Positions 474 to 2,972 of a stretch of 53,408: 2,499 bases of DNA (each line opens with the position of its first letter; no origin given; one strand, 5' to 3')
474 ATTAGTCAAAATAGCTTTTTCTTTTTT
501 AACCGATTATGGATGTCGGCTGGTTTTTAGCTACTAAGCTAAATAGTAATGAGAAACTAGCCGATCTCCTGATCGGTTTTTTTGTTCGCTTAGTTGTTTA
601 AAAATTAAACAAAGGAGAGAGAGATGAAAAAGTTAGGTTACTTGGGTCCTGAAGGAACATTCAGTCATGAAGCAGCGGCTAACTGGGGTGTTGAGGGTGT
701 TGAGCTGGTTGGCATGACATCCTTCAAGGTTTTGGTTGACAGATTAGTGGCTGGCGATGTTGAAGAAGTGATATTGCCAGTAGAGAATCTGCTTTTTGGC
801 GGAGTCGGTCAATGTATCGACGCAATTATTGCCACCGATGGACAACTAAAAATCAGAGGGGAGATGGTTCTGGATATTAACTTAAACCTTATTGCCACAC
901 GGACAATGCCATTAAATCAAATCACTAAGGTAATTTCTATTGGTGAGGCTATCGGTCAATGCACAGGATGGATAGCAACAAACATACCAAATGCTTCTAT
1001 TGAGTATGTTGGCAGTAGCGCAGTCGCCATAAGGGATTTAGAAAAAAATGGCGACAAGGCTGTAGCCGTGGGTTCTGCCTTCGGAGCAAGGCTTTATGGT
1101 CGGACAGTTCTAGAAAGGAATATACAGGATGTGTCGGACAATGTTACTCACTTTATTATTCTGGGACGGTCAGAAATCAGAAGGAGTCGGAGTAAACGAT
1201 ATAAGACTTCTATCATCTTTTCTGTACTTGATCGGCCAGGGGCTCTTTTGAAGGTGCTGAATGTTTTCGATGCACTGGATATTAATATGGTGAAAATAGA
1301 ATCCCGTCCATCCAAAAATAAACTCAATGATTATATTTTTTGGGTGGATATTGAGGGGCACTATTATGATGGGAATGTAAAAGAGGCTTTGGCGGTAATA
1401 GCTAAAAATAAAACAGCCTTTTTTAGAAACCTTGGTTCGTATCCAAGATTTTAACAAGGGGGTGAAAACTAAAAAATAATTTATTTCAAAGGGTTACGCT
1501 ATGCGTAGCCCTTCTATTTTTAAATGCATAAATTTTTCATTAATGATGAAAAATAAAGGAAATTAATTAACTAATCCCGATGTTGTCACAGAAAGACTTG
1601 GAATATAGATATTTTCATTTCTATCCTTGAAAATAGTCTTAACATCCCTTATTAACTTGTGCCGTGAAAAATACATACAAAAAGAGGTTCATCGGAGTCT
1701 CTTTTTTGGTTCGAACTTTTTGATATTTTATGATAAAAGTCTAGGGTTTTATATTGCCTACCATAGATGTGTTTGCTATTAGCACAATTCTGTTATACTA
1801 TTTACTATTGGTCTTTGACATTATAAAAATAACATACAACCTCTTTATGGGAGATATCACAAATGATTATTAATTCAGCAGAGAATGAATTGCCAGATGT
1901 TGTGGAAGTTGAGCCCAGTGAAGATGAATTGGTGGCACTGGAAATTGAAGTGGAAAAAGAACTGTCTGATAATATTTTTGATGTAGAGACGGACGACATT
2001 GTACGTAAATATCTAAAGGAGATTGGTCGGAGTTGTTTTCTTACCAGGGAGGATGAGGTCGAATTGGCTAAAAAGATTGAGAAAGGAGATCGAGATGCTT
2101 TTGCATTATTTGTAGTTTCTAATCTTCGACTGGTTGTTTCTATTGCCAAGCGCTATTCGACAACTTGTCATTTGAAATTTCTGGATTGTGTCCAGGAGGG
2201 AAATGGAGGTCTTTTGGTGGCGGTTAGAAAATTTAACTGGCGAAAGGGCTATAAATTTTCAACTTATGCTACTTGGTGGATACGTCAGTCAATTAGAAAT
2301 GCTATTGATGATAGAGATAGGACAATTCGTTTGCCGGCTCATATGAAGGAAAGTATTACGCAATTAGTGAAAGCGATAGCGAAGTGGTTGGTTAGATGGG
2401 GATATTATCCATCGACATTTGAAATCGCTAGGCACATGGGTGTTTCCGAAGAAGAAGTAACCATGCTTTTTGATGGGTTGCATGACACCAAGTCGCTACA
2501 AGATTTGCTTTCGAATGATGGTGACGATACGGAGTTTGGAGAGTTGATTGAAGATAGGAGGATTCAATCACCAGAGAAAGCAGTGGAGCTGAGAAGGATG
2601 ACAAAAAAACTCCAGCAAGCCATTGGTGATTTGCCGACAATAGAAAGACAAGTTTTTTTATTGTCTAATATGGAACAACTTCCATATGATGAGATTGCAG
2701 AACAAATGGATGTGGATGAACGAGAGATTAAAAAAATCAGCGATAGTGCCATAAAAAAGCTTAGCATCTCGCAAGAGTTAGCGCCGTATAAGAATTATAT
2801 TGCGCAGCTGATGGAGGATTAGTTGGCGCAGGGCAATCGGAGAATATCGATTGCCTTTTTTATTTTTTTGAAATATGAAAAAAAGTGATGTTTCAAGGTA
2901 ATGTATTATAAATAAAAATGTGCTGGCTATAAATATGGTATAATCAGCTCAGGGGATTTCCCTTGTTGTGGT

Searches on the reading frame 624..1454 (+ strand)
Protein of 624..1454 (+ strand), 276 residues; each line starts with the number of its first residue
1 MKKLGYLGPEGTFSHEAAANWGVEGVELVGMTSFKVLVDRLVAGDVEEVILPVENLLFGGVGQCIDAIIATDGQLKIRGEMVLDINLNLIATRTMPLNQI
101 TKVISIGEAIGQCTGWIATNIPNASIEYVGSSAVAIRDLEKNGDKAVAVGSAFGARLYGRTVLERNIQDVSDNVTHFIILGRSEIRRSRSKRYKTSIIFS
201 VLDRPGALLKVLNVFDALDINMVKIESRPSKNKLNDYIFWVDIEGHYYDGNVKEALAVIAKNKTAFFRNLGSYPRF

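Call 21: search_protein_families(library=pfam, proteins=[window:624-1454:+], max_evalue=0.01)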
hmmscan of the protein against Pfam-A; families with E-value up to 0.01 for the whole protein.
window:624-1454:+ (276 aa): 3 families
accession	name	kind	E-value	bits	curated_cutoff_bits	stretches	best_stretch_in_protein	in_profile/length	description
PF00800.23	PDT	-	1.8e-44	152.2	25.2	1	5-183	2-179/181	Prephenate dehydratase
PF01842.31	ACT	-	8.4e-11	41.9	27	1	195-246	1-51/66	ACT domain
PF13291.12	ACT_4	-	0.00052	21.1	27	1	190-235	2-48/80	ACT domain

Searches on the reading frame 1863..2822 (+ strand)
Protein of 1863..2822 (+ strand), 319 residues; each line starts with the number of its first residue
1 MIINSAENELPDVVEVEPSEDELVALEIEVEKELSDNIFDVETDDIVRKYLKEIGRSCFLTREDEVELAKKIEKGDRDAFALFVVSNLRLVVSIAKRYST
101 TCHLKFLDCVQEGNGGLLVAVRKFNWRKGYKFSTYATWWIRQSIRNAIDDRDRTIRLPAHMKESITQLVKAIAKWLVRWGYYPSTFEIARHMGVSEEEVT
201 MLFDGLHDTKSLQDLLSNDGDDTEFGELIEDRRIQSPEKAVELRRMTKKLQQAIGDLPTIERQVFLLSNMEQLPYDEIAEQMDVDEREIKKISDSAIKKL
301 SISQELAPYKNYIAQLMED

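Call 21: search_protein_families(library=pfam, proteins=[window:1863-2822:+], max_evalue=0.01)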
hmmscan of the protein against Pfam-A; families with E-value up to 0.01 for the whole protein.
window:1863-2822:+ (319 aa): 7 families
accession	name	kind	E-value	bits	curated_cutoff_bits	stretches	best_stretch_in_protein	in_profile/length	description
PF04542.20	Sigma70_r2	-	2.4e-18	66.1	24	1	84-154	2-71/71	Sigma-70 region 2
PF00140.25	Sigma70_r1_2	-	1.8e-13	50.6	22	1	45-77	1-33/34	Sigma-70 factor, region 1.2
PF08281.18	Sigma70_r4_2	-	1.3e-12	47.6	25.7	1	249-290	3-44/54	Sigma-70, region 4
PF04539.22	Sigma70_r3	-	1.1e-11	45.1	25.3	1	163-240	1-77/78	Sigma-70 region 3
PF04545.22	Sigma70_r4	-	7.7e-10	38.6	24.1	1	253-300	1-48/50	Sigma-70, region 4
PF22233.2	PhyR_sigma-like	-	8e-07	29.2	27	1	258-300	5-47/50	Response regulator PhyR, sigma-like domain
PF22451.2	NirdL-like_HTH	-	0.0014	18.6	27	0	274-289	18-33/47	Siroheme decarboxylase NirDL-like HTH domain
